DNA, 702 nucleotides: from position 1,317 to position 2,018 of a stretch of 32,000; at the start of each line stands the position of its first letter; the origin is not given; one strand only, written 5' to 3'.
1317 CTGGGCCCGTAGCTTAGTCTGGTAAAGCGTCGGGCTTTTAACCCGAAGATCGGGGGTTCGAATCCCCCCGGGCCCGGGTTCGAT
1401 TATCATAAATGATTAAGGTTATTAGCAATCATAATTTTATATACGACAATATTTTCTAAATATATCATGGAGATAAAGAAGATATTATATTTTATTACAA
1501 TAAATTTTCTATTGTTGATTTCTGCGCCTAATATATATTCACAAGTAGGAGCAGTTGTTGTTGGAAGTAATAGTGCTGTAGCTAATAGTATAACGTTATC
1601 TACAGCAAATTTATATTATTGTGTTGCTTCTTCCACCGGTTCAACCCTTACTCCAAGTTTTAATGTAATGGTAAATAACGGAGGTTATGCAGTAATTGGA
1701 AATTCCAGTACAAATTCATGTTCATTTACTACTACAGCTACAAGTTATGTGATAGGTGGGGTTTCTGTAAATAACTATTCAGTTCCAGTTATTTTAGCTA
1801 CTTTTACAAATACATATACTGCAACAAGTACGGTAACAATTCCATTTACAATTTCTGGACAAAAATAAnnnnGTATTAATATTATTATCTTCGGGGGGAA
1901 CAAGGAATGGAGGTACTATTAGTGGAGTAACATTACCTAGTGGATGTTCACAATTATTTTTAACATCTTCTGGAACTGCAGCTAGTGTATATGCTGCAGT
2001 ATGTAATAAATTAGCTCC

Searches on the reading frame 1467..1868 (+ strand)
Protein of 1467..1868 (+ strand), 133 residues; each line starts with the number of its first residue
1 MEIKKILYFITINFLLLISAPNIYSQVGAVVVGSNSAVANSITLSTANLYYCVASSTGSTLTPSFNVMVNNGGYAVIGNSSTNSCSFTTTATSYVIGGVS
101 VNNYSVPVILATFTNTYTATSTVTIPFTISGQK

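Call 12: find_encoding_contigs(protein=window:1467-1868:+, flank=6000, max_places=10)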
Protein window:1467-1868:+ (133 aa): no gene with exactly this product is on record in the collection.

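Call 37: list_cluster_members(proteins=[window:1467-1865:+, window:2608-3645:+, window:2896-3645:+, window:3767-4198:+, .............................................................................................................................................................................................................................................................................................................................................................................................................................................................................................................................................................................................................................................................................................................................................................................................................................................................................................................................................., L001:126-1427:+, window:4224-5015:+])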
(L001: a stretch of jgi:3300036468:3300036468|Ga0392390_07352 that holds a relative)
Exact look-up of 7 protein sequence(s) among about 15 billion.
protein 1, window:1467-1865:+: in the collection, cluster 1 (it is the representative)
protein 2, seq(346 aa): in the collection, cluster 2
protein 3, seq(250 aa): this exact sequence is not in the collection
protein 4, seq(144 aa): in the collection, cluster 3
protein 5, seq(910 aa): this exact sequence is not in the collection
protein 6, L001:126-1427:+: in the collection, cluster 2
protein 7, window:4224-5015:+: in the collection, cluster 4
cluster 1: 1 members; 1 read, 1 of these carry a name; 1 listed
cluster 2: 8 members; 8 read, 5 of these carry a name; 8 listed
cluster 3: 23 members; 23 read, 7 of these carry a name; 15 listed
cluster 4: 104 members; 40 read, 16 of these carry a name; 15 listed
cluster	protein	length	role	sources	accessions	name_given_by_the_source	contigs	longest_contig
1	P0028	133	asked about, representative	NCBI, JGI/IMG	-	hypothetical protein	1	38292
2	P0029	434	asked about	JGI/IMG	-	parallel beta-helix repeat protein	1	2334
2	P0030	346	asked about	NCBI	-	-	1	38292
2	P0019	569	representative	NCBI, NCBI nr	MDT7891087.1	MAG: hypothetical protein RQ869_03435, partial [Candidatus Nanopusillus sp.] | hypothetical protein [Candidatus Nanopusillus sp.]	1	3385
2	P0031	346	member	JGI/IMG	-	hypothetical protein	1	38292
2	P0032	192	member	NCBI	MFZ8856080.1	MAG: hypothetical protein ACO2OX_02715, partial [Candidatus Nanopusillus sp.]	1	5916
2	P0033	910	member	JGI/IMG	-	hypothetical protein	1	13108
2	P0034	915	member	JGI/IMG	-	-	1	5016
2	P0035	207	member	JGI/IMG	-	-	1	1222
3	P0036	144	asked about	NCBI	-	-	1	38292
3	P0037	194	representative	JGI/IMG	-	parallel beta-helix repeat protein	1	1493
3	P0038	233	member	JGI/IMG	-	parallel beta-helix repeat protein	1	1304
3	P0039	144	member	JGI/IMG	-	fructose-1,6-bisphosphatase/inositol monophosphatase family enzyme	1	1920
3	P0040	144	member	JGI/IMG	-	fructose-1,6-bisphosphatase/inositol monophosphatase family enzyme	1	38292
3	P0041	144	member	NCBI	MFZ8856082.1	MAG: hypothetical protein ACO2OX_02725 [Candidatus Nanopusillus sp.]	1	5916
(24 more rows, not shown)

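Call 39: find_encoding_contigs(protein=P0039, flank=6000, max_places=4)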
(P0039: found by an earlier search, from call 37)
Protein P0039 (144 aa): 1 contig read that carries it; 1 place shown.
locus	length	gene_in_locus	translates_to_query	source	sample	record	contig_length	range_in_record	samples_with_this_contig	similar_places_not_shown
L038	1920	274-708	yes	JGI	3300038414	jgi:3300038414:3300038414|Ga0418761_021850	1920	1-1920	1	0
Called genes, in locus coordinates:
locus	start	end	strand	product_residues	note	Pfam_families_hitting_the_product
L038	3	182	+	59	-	?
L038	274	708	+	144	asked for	-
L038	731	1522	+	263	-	PF00483:NTP_transferase, PF12804:NTP_transf_3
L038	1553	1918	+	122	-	?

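Call 40: find_encoding_contigs(protein=P0041, flank=6000, max_places=4)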
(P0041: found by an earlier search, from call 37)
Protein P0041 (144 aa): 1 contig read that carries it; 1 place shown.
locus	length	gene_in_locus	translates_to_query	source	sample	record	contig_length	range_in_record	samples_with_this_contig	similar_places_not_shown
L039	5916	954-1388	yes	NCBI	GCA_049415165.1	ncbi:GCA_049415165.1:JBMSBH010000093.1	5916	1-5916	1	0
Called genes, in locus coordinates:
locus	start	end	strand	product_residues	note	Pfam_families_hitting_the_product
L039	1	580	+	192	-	?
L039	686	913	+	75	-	-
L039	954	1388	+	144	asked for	-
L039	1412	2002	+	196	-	PF00483:NTP_transferase, PF12804:NTP_transf_3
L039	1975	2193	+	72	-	PF00483:NTP_transferase (weak)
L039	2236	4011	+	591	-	PF00009:GTP_EFTU, PF01926:MMR_HSR1 (weak), PF03029:ATP_bind_1 (faint), PF08477:Roc (faint), PF03144:GTP_EFTU_D2 (faint), PF11987:IF-2, PF14578:GTP_EFTU_D4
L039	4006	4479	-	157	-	-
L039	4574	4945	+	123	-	PF01092:Ribosomal_S6e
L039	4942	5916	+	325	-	PF00814:TsaD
